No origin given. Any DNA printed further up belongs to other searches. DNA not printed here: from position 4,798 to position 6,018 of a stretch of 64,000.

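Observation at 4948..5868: Arr-type ADP-ribosyltransferase domain fused to an unknown domain, embedded inside an ESX esp operon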

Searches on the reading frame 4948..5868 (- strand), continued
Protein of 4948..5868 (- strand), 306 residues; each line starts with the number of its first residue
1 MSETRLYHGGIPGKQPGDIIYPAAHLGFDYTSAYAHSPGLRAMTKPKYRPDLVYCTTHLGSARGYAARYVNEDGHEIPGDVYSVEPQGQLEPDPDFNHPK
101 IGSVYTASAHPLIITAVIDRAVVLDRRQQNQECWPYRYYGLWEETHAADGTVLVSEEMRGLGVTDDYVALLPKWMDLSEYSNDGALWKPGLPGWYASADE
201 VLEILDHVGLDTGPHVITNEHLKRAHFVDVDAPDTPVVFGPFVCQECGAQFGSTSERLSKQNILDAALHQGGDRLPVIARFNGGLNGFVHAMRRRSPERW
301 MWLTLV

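Call 33: get_annotated_region(hit=H17, flank=8000)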
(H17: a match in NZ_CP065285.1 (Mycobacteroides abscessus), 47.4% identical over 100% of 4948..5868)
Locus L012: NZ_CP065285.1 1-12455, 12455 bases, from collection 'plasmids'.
description: Mycobacteroides abscessus subsp. abscessus strain GD21 plasmid pGD21-1, complete sequence
organism: Mycobacteroides abscessus (NCBI taxid 1185650)
taxonomy: Bacteria; Actinomycetota; Actinomycetes; Mycobacteriales; Mycobacteriaceae; Mycobacteroides; Mycobacteroides abscessus
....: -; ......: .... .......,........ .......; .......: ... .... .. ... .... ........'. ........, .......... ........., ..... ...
typing (MOB-suite, as given by PLSDB): non-mobilizable
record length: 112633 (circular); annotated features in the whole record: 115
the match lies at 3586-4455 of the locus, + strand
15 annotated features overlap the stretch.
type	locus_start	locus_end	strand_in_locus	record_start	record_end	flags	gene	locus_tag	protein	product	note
CDS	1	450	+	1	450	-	-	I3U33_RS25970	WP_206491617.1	hypothetical protein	-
CDS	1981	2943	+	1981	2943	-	-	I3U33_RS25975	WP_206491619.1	ParA family protein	-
CDS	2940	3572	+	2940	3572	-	-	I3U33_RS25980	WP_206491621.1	hypothetical protein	-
CDS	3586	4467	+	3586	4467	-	-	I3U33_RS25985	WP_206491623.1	hypothetical protein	-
CDS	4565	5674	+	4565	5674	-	-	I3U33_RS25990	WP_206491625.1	hypothetical protein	-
CDS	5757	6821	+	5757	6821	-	-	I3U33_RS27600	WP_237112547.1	NlpC/P60 family protein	-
CDS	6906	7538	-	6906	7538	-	-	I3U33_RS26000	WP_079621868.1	helix-turn-helix transcriptional regulator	-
CDS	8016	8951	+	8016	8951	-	-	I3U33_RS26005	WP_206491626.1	WhiB family transcriptional regulator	-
CDS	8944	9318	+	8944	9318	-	-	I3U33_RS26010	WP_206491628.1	hypothetical protein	-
CDS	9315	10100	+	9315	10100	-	-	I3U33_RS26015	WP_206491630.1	DUF4326 domain-containing protein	-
CDS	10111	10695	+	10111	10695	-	-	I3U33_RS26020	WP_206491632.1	hypothetical protein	-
CDS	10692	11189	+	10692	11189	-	-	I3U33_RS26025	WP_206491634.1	hypothetical protein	-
CDS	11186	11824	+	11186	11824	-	-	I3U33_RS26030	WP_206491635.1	HD domain-containing protein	-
CDS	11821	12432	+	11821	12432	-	-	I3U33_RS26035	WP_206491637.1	hypothetical protein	-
CDS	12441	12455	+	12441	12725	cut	-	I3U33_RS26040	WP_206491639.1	hypothetical protein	-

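Call 34: get_annotated_region(hit=H18, flank=8000)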
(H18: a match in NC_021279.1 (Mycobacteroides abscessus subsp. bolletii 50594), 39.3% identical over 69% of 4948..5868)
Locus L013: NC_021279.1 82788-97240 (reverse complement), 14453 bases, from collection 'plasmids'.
description: Mycobacteroides abscessus subsp. bolletii 50594 plasmid 2, complete sequence
organism: Mycobacteroides abscessus subsp. bolletii 50594 (NCBI taxid 1303024)
taxonomy: Bacteria; Actinomycetota; Actinomycetes; Mycobacteriales; Mycobacteriaceae; Mycobacteroides; Mycobacteroides abscessus; Mycobacteroides abscessus subsp. bolletii 50594
host: -; source: -; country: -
typing (MOB-suite, as given by PLSDB): mobilizable; relaxase MOBF
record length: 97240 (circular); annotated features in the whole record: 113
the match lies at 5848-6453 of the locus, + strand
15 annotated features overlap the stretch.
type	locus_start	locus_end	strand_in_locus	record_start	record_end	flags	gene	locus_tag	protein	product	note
CDS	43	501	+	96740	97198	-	-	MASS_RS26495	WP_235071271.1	hypothetical protein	-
CDS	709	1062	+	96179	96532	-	-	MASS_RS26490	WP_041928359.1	hypothetical protein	-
CDS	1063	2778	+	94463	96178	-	-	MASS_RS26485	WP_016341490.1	DUF4226 domain-containing protein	-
CDS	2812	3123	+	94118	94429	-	-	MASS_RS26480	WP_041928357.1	type VII secretion target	GO:0009306 - protein secretion [Evidence IEA]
CDS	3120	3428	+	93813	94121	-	-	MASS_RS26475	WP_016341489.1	hypothetical protein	-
CDS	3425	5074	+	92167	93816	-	-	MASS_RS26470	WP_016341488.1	PPE protein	-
CDS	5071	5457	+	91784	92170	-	-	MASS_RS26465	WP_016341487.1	hypothetical protein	-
CDS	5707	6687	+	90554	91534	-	-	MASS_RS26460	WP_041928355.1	hypothetical protein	-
CDS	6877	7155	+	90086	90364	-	-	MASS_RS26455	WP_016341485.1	type II toxin-antitoxin system prevent-host-death family antitoxin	GO:0008219 - cell death [Evidence IEA]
CDS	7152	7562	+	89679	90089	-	-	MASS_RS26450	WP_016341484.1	type II toxin-antitoxin system VapC family toxin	-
CDS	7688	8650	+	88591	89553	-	-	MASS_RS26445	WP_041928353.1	hypothetical protein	-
CDS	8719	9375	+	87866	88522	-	-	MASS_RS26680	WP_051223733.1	hypothetical protein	-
CDS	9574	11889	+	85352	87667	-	-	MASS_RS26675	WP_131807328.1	hypothetical protein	-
CDS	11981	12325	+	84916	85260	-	-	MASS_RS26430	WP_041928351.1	hypothetical protein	-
CDS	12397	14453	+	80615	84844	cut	eccCa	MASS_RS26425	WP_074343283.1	type VII secretion protein EccCa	GO:0009306 - protein secretion [Evidence IEA]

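Call 35: search_protein_representatives(alignment_id=A1)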
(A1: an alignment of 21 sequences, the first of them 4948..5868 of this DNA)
Query: 21 sequences, 303 profile positions. Proteins with E-value up to 0.001 (for the whole library): 462; up to 1e-10: 158; up to 1e-30: 30. The best 150 are listed.
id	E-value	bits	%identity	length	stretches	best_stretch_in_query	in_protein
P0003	1.8e-140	483.8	-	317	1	5-302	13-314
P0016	5.1e-129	446.2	-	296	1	1-301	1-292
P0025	1.7e-98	345.9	-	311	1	7-299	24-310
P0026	6.1e-77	275.2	-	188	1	109-300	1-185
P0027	2.3e-67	243.8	-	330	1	6-302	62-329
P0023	1.5e-64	234.5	-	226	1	6-171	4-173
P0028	2.2e-64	233.9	-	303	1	7-299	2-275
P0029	1.5e-63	231.2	-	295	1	6-300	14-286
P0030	1.2e-62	228.2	-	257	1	4-172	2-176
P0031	8.6e-62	225.4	-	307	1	5-300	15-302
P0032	1.2e-58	215.1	-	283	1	6-299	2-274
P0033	3.2e-58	213.7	-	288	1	7-300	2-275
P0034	1.8e-54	201.4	-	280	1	6-300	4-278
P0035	7.4e-49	182.9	-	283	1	6-278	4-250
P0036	1.0e-48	182.5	-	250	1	7-250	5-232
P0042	1.6e-40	155.6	-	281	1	5-301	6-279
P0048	2.0e-33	132.2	-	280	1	5-301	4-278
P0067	3.5e-25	105.2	-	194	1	7-187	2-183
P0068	5.6e-25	104.5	-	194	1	1-178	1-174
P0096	4.3e-17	78.6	-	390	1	6-178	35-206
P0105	9.5e-16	74.2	-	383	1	3-177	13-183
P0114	7.8e-15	71.2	-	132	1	4-122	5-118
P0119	1.8e-14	70.0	-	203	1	4-174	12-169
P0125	2.8e-14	69.4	-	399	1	4-177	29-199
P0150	4.0e-12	62.3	-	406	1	5-163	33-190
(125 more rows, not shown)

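Call 40: search_protein_families(library=pfam, alignment_id=A3, max_evalue=0.01)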
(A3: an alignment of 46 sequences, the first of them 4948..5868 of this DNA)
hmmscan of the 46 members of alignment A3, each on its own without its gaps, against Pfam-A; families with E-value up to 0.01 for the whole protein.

A. member 1, window:4948-5868:- (306 aa): 1 family
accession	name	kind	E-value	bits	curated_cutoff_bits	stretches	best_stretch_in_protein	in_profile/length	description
PF12120.14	Arr-ms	-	0.00091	19.8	25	1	45-107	24-82/99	Rifampin ADP-ribosyl transferase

B. families by the number of members that match (of 46 scanned): 6 families
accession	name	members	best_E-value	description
PF12120.14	Arr-ms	23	3.6e-06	Rifampin ADP-ribosyl transferase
PF13508.13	Acetyltransf_7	8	3.5e-08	Acetyltransferase (GNAT) domain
PF00583.31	Acetyltransf_1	6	6.6e-08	Acetyltransferase (GNAT) family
PF08445.16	FR47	1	0.00059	FR47-like protein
PF13673.13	Acetyltransf_10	1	0.0061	Acetyltransferase (GNAT) domain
PF23118.1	zf-C2H2_STOP2_C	1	0.0085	STOP2-like, C2H2-type zinc finger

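Call 42: list_cluster_members(proteins=[P0025, P0028, P0034, P0042, P0048, P0067, P0068, P0096, P0125, P0114])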
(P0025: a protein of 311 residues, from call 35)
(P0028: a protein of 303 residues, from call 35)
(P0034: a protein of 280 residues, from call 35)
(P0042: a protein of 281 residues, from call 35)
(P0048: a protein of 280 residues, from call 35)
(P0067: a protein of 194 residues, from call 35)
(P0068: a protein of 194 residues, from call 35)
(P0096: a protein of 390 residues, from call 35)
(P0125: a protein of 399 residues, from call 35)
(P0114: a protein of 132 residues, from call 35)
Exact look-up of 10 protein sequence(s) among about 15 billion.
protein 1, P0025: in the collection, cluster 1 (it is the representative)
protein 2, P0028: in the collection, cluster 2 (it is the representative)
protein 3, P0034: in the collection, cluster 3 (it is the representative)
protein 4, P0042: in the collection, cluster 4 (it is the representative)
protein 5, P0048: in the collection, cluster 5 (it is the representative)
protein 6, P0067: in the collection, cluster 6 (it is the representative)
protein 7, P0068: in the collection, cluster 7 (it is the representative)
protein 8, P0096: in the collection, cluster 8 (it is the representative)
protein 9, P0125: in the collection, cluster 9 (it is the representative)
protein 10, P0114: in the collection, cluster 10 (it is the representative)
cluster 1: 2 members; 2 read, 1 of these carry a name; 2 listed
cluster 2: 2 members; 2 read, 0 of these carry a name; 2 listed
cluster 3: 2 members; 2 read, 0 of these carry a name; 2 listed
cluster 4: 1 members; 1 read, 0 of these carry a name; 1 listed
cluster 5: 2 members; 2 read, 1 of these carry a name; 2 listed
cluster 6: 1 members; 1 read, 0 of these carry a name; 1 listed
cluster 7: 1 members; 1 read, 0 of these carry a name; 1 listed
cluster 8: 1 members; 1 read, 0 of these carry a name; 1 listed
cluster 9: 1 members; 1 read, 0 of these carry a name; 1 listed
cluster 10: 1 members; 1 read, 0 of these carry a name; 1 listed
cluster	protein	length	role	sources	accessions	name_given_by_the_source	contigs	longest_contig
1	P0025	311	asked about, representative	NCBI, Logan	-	-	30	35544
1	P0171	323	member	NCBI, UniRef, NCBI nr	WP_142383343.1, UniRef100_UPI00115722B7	hypothetical protein [Mycobacterium intracellulare] | hypothetical protein n=1 Tax=Mycobacterium intracellulare TaxID=1767 RepID=UPI00115722B7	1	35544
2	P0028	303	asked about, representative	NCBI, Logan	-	-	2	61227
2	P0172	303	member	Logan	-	-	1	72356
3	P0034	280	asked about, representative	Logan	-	-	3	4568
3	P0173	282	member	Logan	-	-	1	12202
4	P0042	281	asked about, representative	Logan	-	-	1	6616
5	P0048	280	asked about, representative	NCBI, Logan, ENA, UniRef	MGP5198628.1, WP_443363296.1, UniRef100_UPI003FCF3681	hypothetical protein ACTXKN_05665 [Brachybacterium alimentarium] | hypothetical protein n=1 Tax=Brachybacterium alimentarium TaxID=47845 RepID=UPI003FCF3681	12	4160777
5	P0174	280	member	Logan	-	-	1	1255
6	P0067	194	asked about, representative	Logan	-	-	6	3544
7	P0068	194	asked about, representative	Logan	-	-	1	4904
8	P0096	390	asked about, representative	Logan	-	-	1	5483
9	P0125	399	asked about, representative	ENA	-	-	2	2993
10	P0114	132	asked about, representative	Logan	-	-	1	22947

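Call 44: find_related_loci(query=A1, collection=genome_contigs, flank=10000)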
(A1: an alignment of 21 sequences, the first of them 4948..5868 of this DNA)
Query A1 (306 aa) in genome_contigs; peptide patterns used: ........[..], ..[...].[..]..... (x = any residue, [..] = any of these).
30 stretches matched a pattern; 6 encode a relative of the query (tblastn E <= 1e-3); 6 distinct loci.
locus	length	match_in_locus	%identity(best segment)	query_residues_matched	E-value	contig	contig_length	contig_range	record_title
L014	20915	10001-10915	98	1-305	0e+0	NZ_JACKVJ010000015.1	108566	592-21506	Mycolicibacterium houstonense strain DSM 44676 MHOUDSM44676_contig000023, whole genome shotgun sequence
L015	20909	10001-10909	62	1-305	5e-128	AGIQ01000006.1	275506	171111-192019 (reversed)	Mycolicibacterium rhodesiae JS60 ctg132, whole genome shotgun sequence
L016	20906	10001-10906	56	1-302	2e-113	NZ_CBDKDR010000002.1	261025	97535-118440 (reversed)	Mycobacterium sp. smrl_JER01 contig_2, whole genome shotgun sequence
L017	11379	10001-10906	56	1-302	2e-113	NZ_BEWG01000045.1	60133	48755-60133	Mycobacterium sp. shizuoka-1 scaffold_sequence045, whole genome shotgun sequence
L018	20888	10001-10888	54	6-300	4e-87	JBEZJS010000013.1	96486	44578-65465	Mycobacterium sp. NPDC049093 NPDC049093_31_E11.ctg-0013, whole genome shotgun sequence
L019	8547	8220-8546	51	7-116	2e-25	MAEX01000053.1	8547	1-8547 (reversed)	Mycobacterium sp. D16Q14 sctg_0051_0001, whole genome shotgun sequence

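Call 65: search_protein_families(library=ncbifam, proteins=[P0096, P0105, P0125, P0150, P0048], max_evalue=0.01)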
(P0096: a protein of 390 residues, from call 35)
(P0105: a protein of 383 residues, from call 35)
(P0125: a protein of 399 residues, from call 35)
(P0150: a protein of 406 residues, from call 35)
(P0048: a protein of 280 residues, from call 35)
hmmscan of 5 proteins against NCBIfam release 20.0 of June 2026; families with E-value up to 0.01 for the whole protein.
P0096 (390 aa): 1 family
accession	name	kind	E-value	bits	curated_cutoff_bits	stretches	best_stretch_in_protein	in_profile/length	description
NF040501.1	resist_ArsN2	equivalog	3.4e-07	29.9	125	1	269-370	6-113/133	arsenic resistance N-acetyltransferase ArsN2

P0105 (383 aa): 1 family
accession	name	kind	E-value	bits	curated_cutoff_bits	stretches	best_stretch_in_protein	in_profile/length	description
NF040501.1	resist_ArsN2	equivalog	0.0078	15.8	125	0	266-351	23-104/133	arsenic resistance N-acetyltransferase ArsN2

P0125 (399 aa): 0 families

P0150 (406 aa): 0 families

P0048 (280 aa): 1 family
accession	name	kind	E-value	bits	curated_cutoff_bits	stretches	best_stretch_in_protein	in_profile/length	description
NF033144.1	rifampin_ARR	equivalog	0.0032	17.3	130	1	5-88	3-74/131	NAD(+)--rifampin ADP-ribosyltransferase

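Call 69: get_annotated_region(hit=H1, flank=5000)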
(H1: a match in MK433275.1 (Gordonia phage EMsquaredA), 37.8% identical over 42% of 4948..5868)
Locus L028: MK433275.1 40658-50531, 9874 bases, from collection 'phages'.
description: Gordonia phage EMsquaredA, complete genome.
organism: Gordonia phage EMsquaredA (NCBI taxid 2510503)
taxonomy: Viruses; Duplodnaviria; Heunggongvirae; Uroviricota; Caudoviricetes
host: Gordonia terrae 3612; source: soil; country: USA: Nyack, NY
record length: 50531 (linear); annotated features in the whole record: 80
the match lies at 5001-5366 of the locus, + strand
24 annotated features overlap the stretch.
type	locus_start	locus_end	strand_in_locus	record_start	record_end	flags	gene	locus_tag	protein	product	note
CDS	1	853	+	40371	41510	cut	57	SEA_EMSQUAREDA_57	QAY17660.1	RecT-like ssDNA binding protein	-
CDS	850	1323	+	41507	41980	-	58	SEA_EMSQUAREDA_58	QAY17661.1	hypothetical protein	-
CDS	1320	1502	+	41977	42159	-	59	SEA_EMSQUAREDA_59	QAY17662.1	hypothetical protein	-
CDS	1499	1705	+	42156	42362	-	60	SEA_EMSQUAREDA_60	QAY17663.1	hypothetical protein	-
CDS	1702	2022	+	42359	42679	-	61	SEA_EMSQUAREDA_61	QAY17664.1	hypothetical protein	-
CDS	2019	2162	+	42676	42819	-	62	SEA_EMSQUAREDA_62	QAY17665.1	membrane protein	-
CDS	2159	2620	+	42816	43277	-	63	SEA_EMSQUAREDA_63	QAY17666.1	HNH endonuclease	-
CDS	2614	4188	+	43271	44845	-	64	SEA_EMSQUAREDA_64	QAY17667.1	DNA methylase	-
CDS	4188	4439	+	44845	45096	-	65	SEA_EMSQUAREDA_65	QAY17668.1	hypothetical protein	-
CDS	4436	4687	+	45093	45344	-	66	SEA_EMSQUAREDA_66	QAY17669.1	hypothetical protein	helix-turn-helix DNA binding domain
CDS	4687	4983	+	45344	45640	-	67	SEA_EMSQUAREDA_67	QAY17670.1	hypothetical protein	-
CDS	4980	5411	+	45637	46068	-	68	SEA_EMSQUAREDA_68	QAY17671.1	ADP-ribosyltransferase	-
CDS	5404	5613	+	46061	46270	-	69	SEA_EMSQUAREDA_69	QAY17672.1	hypothetical protein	-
CDS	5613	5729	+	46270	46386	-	70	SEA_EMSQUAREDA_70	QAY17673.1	hypothetical protein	-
CDS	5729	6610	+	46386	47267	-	71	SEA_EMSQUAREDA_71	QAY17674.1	hypothetical protein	-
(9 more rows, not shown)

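Call 73: fold_search(model_id=the predicted structure, library=viral)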
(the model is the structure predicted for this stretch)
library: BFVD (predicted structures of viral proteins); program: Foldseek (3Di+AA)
matches with E <= 10: 286; with E <= 0.001: 3
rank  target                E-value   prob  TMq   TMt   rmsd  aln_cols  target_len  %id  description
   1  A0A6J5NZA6            2.6e-04  0.99  0.28  0.13  22.8       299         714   17  PcfJ-like protein [uncultured Caudovirales phage]
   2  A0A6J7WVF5            3.1e-04  1.00  0.24  0.62   5.6       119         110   24  Uncharacterized protein [uncultured Caudovirales phage]
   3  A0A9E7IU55            4.4e-04  1.00  0.23  0.60   6.0       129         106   19  (no name in the UniProt tables at hand)
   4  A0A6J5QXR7            1.6e-03  1.00  0.21  0.57   6.6       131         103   19  Uncharacterized protein [uncultured Caudovirales phage]
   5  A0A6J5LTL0            1.8e-03  1.00  0.22  0.55   5.6       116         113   22  Uncharacterized protein [uncultured Caudovirales phage]
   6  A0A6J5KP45            6.8e-03  1.00  0.22  0.76   3.2       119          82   16  Uncharacterized protein [uncultured Caudovirales phage]
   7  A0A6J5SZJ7            7.7e-03  1.00  0.22  0.46   6.2       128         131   23  Uncharacterized protein [uncultured Caudovirales phage]
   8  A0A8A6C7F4            1.2e-02  0.99  0.26  0.47   5.5       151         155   12  (no name in the UniProt tables at hand)
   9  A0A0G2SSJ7            1.9e-02  0.99  0.24  0.65   5.2       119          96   18  Uncharacterized protein [Proteus phage vB_PmiM_Pm5461]
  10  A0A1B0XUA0            3.5e-02  0.85  0.21  0.20   9.3       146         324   17  (no name in the UniProt tables at hand)
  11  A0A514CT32            5.4e-02  0.84  0.20  0.33  10.2       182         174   12  Uncharacterized protein [Achromobacter phage Motura]
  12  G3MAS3                6.0e-02  0.54  0.18  0.31   9.3       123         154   19  Gp532 [Bacillus phage G]
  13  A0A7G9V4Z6            8.2e-02  0.60  0.19  0.30   8.1       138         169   11  (no name in the UniProt tables at hand)
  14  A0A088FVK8            9.8e-02  0.96  0.24  0.45   5.3       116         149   16  Uncharacterized protein [Shigella phage Shf125875]
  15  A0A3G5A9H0            1.3e-01  0.75  0.19  0.24   8.5       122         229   11  DUF7666 domain-containing protein [Hyperionvirus sp.]
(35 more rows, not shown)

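Call 76: get_annotated_region(hit=H21, flank=5000)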
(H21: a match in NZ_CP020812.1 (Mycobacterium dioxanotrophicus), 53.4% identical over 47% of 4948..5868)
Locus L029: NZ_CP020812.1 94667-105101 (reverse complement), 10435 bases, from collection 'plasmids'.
description: Mycobacterium dioxanotrophicus strain PH-06 plasmid unnamed3, complete sequence
organism: Mycobacterium dioxanotrophicus (NCBI taxid 482462)
taxonomy: Bacteria; Actinomycetota; Actinomycetes; Mycobacteriales; Mycobacteriaceae; Mycobacterium; Mycobacterium dioxanotrophicus
host: -; source: Single cell,river sediment; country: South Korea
typing (MOB-suite, as given by PLSDB): non-mobilizable; replicon rep_cluster_1561
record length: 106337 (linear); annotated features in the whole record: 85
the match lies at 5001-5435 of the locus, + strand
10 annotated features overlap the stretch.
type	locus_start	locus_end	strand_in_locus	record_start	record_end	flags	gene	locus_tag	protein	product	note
CDS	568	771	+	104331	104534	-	-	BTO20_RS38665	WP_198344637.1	hypothetical protein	-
CDS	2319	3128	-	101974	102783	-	istB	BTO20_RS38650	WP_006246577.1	IS21-like element helper ATPase IstB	-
CDS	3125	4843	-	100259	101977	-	istA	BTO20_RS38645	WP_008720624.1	IS21 family transposase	-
CDS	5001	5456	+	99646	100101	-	-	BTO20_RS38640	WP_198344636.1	hypothetical protein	-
CDS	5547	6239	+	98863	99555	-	-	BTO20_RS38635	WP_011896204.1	hypothetical protein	-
CDS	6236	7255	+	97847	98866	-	-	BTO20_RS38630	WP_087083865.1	nucleotidyl transferase AbiEii/AbiGii toxin family protein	-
CDS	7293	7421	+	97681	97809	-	-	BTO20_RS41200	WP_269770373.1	hypothetical protein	-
CDS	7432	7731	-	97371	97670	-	-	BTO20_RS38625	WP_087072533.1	hypothetical protein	-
CDS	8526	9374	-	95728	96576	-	-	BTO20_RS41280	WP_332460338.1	hypothetical protein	-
CDS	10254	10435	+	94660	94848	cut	-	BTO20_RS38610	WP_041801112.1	hypothetical protein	-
